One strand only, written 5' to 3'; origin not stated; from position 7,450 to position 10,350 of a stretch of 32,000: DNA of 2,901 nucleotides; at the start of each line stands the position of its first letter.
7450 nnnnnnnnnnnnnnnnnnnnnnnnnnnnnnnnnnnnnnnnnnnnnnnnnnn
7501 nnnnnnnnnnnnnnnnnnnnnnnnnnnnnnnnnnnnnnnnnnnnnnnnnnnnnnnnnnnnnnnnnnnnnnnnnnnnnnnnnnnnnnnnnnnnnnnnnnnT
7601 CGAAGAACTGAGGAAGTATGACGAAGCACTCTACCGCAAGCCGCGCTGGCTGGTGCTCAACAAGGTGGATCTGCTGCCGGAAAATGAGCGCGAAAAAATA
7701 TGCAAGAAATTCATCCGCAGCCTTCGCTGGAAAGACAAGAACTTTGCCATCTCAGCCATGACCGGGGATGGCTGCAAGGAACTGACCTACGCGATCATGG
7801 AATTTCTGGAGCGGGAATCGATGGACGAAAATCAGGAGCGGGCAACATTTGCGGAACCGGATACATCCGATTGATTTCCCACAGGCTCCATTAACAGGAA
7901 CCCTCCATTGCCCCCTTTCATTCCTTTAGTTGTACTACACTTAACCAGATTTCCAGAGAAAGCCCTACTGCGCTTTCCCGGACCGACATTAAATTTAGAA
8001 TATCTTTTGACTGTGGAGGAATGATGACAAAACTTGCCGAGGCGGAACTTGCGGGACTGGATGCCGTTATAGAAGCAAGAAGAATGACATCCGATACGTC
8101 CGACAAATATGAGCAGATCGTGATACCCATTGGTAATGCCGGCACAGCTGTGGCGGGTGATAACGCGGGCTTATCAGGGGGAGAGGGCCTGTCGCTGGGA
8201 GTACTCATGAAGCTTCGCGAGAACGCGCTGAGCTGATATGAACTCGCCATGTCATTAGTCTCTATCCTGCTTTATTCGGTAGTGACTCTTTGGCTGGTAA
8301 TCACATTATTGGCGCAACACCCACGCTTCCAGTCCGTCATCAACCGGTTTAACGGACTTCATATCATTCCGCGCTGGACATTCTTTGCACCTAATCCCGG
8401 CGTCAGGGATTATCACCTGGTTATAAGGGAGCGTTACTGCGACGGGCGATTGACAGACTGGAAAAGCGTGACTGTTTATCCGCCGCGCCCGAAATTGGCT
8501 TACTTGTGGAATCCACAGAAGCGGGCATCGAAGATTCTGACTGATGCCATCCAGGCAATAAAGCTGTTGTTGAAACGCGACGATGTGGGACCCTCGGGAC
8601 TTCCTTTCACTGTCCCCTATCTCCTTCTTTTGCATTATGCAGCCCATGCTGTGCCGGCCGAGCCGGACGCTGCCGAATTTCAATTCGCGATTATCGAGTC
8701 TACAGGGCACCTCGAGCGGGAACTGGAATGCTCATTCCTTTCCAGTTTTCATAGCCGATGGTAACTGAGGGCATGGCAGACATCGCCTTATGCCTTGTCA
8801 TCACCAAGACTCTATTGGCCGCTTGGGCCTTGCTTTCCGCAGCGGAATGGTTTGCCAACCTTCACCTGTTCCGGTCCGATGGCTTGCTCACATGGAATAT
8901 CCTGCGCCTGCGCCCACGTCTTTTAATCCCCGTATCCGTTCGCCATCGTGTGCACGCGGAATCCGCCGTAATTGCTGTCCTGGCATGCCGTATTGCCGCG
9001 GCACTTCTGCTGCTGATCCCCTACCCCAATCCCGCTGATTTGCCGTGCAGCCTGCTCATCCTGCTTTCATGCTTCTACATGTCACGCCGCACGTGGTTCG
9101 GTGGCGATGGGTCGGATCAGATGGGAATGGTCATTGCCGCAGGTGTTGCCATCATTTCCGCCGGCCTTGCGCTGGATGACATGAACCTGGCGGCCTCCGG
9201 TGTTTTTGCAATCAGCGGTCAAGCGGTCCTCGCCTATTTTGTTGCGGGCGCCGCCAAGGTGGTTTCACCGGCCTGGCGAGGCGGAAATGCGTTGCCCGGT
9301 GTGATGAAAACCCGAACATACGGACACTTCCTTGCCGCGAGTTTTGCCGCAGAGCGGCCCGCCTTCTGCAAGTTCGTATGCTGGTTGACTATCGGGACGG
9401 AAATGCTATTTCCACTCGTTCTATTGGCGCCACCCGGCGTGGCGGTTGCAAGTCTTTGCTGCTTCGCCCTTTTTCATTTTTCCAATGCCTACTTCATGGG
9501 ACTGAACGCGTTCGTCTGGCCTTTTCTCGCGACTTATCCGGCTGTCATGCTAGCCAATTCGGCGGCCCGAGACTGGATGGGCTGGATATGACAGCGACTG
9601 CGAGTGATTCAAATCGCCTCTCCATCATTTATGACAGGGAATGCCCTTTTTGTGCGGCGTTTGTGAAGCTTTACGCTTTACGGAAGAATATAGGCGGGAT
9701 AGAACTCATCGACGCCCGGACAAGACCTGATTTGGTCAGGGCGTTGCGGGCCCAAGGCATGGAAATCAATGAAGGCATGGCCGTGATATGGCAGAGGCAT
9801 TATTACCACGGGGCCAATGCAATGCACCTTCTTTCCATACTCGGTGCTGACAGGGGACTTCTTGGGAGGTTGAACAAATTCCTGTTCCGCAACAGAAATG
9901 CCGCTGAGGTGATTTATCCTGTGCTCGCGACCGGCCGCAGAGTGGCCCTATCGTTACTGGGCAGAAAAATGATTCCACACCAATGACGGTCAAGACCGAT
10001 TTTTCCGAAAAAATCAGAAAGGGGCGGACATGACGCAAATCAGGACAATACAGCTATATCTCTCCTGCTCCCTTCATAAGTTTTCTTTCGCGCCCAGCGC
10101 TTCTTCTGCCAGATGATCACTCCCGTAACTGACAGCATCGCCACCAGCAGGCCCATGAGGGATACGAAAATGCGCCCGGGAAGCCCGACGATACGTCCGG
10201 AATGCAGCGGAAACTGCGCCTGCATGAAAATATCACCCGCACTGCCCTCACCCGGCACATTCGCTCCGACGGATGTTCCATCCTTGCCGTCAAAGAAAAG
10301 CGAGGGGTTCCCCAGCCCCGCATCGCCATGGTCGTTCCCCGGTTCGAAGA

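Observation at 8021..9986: Tightly coupled four-gene cassette (small acidic ORF, SdpA-like, SdpB/HTTM-like, DCC oxidoreductase) with no recognisable toxin cargo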

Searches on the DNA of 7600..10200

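Call 72: search_rna_families(source=window, start=7600, end=10200, threshold=evalue, max_evalue=1)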
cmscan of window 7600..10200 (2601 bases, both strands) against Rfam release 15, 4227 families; matches with E-value up to 1: 0.
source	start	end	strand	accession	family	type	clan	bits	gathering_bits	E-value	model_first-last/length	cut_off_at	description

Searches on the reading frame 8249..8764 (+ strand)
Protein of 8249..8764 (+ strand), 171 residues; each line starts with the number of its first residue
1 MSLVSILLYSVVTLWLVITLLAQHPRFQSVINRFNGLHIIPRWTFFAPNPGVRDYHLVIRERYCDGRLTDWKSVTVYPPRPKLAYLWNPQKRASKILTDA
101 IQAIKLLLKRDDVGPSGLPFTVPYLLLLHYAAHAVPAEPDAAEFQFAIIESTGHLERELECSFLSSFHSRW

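Call 3: search_protein_families(library=pfam, proteins=[window:8249-8764:+], max_evalue=1)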
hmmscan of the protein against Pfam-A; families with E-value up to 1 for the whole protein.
window:8249-8764:+ (171 aa): 1 family
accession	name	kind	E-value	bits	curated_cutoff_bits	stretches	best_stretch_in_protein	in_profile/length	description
PF19136.5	DUF5819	-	0.003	18.6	27.1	1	43-76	23-60/169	Family of unknown function (DUF5819)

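Call 4: search_protein_families(library=ncbifam, proteins=[window:8249-8764:+], max_evalue=1)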
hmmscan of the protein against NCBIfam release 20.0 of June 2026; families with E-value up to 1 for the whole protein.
window:8249-8764:+ (171 aa): 0 families

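Call 17: find_homologous_proteins(query=window:8249-8764:+, max_evalue=0.001)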
Query window:8249-8764:+ (171 aa): 59 proteins with E <= 0.001 among 99 candidates.
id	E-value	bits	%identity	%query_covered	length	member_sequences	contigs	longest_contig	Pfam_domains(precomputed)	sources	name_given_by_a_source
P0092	9.3e-103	359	92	100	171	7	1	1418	-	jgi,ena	-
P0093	1.0e-101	356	92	100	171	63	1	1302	-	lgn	-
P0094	1.9e-88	313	80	99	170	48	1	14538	-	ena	-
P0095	1.0e-85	304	78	99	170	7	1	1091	-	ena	-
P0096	2.3e-85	303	76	99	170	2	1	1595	-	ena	-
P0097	4.5e-85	302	78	99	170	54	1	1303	-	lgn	-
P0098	5.0e-85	302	79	99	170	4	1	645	-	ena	-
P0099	6.9e-85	301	78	99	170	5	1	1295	-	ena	-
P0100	1.3e-84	300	78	99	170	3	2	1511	-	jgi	jgi:hypothetical protein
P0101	3.2e-84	299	76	99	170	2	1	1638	-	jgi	jgi:hypothetical protein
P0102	3.3e-84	299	76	99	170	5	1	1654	-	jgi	jgi:hypothetical protein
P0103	7.8e-82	291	75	99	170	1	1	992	-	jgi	jgi:hypothetical protein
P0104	2.1e-78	280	74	99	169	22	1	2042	-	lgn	-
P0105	1.2e-76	274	70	99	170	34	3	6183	-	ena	-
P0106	1.6e-75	271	69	99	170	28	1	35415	-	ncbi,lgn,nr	ncbi:MAG TPA: hypothetical protein VHB01_12855 [Nitrosospira sp.]|nr:hypothetical protein [Nitrososp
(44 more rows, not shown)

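Call 23: search_protein_families(library=pfam, alignment_id=A2, max_evalue=0.1)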
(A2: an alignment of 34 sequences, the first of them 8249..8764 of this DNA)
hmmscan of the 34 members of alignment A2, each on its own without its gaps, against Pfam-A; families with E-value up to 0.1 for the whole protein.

A. member 1, window:8249-8764:+ (171 aa): 1 family
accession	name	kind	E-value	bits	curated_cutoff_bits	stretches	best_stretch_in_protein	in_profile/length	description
PF19136.5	DUF5819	-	0.003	18.6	27.1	1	43-76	23-60/169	Family of unknown function (DUF5819)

B. families by the number of members that match (of 34 scanned): 2 families
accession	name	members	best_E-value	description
PF19136.5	DUF5819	14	7.4e-05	Family of unknown function (DUF5819)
PF19569.5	START_2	1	0.049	START-like superfamily domain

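Call 24: search_protein_families(library=ncbifam, alignment_id=A2, max_evalue=1)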
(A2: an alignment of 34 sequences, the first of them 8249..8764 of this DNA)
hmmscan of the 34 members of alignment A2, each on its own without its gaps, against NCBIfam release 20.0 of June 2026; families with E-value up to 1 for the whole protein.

A. member 1, window:8249-8764:+ (171 aa): 0 families

B. families by the number of members that match (of 34 scanned): 5 families
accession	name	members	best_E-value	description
NF041716.1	HxA_phane_GNAT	1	0.028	cyclophane-containing RiPP N-acetyltransferase HaaN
NF007818.0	PRK10527.1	1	0.066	DUF454 family protein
TIGR03647.1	Na_symport_sm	1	0.11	sodium/substrate symporter small subunit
TIGR02808.1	short_TIGR02808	1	0.12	TIGR02808 family protein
NF033821.0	YoaK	1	0.2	YoaK family small membrane protein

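Call 44: predict_structure(alignment_id=A2)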
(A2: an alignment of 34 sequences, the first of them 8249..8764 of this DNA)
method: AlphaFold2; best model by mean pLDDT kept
length: 171 residues; sequences in the alignment: 34
mean_pLDDT: 88.3   pTM: 0.71
mean pLDDT of the five models: 88.3, 87.9, 87.9, 87.9, 86.5
residues with pLDDT >= 90: 104; 70-90: 49; 50-70: 18; < 50: 0
segments of 3 or more residues with pLDDT < 50: none
pLDDT, mean of each block of 10 residues (from residue 1): 96 93 85 83 59 89 98 86 69 84 94 92 97 95 97 90 96 77
secondary structure, 60 per line:
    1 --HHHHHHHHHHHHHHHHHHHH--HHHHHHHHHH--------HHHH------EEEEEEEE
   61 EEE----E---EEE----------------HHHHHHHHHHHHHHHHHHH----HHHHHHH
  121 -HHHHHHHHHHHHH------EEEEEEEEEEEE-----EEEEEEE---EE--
elements in order: H3-22 H25-34 H43-46 E53-63 E72-74 H91-109 H114-120 H122-134 E141-152 E158-164

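Call 52: fold_search(model_id=the predicted structure, library=pdb)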
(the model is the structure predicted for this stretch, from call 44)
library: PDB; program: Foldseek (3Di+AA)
matches with E <= 10: 358; with E <= 0.001: 0
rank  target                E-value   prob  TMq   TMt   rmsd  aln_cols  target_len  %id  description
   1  8utt_N                1.1e-01  0.13  0.17  0.09  14.6       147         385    9  KIF1A[1-393] P305L mutant AMP-PNP bound two-heads-bound state in complex with a microtubule (released 2024-06-12)
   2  8utr_K                2.9e-01  0.09  0.17  0.10  14.1       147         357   10  KIF1A[1-393] ADP bound in complex with a microtubule (released 2024-06-12)
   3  8uty_N                3.5e-01  0.08  0.16  0.09  14.0       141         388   10  KIF1A[1-393] P364L mutant AMP-PNP bound two-heads-bound state in complex with a microtubule (released 2024-06-12)
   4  8uto_N                3.5e-01  0.08  0.17  0.09  14.2       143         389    9  KIF1A[1-393] AMP-PNP bound two-heads-bound state in complex with a microtubule - class T2L1 (released 2024-06-12)
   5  6u1h_C                3.7e-01  0.12  0.17  0.11  13.4       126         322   14  Thermus thermophilus D-alanine-D-alanine ligase in complex with ADP, phosphate, Mg2+ and K+ (released 2020-05-06)
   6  6u1d_A                4.7e-01  0.11  0.17  0.11  13.4       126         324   14  Thermus thermophilus D-alanine-D-alanine ligase in complex with ATP, D-alanine-D-alanine, Mg2+ and Rb+ (released 2020-05-06)
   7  4jrx_D                5.0e-01  0.23  0.24  0.20   9.4       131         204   11  Crystal Structure of CA5 TCR-HLA B*3505-LPEP complex (released 2013-04-10)
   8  6u1k_C                5.0e-01  0.09  0.17  0.11  12.6       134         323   13  Thermus thermophilus D-alanine-D-alanine ligase in complex with ADP, carbonate, D-alanine-D-alanine, Mg2+ and K+ (released 2020-05-06)
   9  7f1w_C                5.0e-01  0.08  0.20  0.12  10.3       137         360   12  X-ray crystal structure of visual arrestin complexed with inositol hexaphosphate (released 2021-10-27)
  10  9nk4                  5.7e-01  0.08  0.17  0.18  15.4       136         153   12  Prenylated-FMN maturase PhdC E45A mutant from Mycolicibacterium fortuitum bound to flavin mononucleotide (released 2026-02-18)
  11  9nmt_A                6.4e-01  0.15  0.21  0.14   9.3       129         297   10  ML418 bound inwardly rectifying potassium channel Kir7.1 R162Q mutant (released 2026-01-28)
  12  6u1h_B                6.4e-01  0.14  0.20  0.12  12.4       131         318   14  Thermus thermophilus D-alanine-D-alanine ligase in complex with ADP, phosphate, Mg2+ and K+ (released 2020-05-06)
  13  2zdh_B                6.8e-01  0.10  0.17  0.11  13.3       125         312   16  Crystal structure of D-Alanine:D-Alanine Ligase with ADP and D-Alanine from Thermus thermophius HB8 (released 2008-05-27)
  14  6u1k_D                7.6e-01  0.14  0.20  0.12  12.9       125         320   14  Thermus thermophilus D-alanine-D-alanine ligase in complex with ADP, carbonate, D-alanine-D-alanine, Mg2+ and K+ (released 2020-05-06)
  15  6u1e_A                7.6e-01  0.09  0.19  0.11  13.7       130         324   14  Thermus thermophilus D-alanine-D-alanine ligase in complex with ATP, D-alanine-D-alanine, Mg2+ and Rb+ (released 2020-05-06)
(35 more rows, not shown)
